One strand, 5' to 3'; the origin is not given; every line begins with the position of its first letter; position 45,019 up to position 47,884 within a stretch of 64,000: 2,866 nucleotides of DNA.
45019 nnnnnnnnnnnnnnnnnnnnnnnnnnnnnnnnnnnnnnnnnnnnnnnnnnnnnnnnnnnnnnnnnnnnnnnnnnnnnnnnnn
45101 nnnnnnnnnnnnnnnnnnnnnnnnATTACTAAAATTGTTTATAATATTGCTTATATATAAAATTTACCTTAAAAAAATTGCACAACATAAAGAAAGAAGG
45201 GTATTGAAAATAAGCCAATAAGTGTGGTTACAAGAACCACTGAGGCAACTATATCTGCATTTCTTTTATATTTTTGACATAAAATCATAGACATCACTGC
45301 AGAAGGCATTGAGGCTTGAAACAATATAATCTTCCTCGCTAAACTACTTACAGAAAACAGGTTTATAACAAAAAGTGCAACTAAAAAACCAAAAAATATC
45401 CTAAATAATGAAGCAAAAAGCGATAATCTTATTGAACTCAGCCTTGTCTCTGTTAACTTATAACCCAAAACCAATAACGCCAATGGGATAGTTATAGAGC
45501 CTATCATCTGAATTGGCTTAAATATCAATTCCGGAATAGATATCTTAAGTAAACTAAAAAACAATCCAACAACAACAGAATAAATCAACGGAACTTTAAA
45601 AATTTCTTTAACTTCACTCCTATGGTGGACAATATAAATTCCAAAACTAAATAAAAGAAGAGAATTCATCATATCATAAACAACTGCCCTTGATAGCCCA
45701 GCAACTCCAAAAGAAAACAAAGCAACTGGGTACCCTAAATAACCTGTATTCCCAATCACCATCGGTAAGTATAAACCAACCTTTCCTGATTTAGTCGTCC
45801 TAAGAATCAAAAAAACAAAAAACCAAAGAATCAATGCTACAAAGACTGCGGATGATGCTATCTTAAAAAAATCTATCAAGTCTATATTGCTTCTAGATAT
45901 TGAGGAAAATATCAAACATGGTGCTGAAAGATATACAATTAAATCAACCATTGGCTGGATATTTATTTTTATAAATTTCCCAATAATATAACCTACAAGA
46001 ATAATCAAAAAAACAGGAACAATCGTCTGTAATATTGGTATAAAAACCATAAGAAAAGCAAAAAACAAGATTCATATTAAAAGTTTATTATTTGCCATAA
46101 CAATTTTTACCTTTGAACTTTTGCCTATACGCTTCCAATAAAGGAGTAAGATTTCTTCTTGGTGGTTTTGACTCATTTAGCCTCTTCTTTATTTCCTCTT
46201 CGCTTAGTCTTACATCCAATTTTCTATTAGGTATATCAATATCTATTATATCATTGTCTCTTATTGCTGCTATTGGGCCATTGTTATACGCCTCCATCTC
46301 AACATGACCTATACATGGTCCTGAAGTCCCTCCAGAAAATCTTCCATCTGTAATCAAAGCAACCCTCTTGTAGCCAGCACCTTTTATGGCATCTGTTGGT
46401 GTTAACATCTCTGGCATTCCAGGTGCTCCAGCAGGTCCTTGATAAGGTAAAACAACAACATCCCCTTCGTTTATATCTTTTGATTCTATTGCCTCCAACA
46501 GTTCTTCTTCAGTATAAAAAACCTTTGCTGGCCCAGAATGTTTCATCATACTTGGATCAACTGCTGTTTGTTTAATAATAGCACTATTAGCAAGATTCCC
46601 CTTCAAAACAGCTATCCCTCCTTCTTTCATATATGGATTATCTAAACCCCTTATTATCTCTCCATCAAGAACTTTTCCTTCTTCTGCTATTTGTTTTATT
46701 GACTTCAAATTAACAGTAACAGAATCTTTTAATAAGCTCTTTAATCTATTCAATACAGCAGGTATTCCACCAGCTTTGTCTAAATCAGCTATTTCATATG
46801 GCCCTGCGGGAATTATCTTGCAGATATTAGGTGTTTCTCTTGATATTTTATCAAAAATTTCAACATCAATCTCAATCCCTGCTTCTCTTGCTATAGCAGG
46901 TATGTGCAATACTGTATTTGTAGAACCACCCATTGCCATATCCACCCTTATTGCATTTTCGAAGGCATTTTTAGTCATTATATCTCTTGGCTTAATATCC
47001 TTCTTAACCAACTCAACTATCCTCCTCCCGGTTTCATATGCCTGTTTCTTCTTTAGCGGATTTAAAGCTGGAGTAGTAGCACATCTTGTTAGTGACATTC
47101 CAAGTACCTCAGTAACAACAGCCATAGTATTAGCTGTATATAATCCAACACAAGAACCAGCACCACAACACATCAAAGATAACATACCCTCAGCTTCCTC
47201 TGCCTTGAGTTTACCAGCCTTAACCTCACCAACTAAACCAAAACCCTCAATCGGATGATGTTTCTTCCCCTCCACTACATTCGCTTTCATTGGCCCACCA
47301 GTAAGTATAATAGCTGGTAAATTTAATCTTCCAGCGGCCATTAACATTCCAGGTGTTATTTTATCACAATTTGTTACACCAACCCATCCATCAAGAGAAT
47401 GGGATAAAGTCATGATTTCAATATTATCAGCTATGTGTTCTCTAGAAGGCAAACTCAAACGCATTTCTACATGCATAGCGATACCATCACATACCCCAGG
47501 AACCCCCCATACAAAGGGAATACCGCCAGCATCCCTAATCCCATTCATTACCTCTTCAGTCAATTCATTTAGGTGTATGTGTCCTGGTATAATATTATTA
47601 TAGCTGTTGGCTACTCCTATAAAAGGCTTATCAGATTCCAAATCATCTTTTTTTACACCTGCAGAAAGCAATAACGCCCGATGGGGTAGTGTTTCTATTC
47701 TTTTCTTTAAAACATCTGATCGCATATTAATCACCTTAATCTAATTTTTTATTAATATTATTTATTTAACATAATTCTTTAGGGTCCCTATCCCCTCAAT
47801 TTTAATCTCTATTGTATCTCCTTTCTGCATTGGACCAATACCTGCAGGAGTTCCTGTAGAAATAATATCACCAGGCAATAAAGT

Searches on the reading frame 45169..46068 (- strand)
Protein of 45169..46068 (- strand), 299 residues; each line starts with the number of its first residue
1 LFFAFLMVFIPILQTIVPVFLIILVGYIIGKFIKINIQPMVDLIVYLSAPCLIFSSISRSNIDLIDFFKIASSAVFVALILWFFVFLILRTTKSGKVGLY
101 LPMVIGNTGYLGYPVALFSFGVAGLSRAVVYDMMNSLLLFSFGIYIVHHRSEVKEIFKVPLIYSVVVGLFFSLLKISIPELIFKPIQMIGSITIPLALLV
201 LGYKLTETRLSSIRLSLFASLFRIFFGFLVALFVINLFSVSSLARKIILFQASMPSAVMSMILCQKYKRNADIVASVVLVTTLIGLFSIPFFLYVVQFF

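Call 67: search_protein_families(library=pfam, max_evalue=0.00001, proteins=[window:45169-46068:-])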
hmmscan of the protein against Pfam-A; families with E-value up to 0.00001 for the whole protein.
window:45169-46068:- (299 aa): 1 family
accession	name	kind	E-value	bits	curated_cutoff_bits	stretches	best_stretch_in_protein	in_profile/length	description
PF03547.23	Mem_trans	-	6.2e-27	94.5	25.7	2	154-292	198-342/343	Membrane transport protein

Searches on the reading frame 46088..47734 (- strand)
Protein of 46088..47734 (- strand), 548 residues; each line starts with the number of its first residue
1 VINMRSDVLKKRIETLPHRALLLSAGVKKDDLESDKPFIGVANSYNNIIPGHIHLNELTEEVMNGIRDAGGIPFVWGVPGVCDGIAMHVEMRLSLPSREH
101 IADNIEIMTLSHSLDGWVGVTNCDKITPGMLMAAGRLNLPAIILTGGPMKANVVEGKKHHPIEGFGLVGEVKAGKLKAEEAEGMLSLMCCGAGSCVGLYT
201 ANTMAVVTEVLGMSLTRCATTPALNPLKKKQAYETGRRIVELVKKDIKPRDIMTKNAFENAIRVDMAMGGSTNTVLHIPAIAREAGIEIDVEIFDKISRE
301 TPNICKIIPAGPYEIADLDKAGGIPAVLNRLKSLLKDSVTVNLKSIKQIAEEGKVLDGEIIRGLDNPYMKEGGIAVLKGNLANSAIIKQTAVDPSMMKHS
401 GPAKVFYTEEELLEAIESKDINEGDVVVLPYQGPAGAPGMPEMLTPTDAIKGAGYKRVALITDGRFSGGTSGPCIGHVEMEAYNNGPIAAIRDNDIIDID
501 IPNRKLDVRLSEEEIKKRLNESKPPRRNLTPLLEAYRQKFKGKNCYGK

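Call 67: search_protein_families(library=pfam, max_evalue=0.00001, proteins=[window:46088-47734:-])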
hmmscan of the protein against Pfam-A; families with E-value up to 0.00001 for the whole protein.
window:46088-47734:- (548 aa): 2 families
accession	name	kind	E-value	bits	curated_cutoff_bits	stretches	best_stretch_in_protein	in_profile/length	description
PF00920.27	ILVD_EDD_N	-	7.5e-118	393.7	27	1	36-347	1-314/316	Dihydroxy-acid/6-phosphogluconate dehydratase N-terminal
PF24877.1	ILV_EDD_C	-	1.2e-66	224.2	27.7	1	359-540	1-184/191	Dihydroxy-acid/6-phosphogluconate dehydratase C-terminal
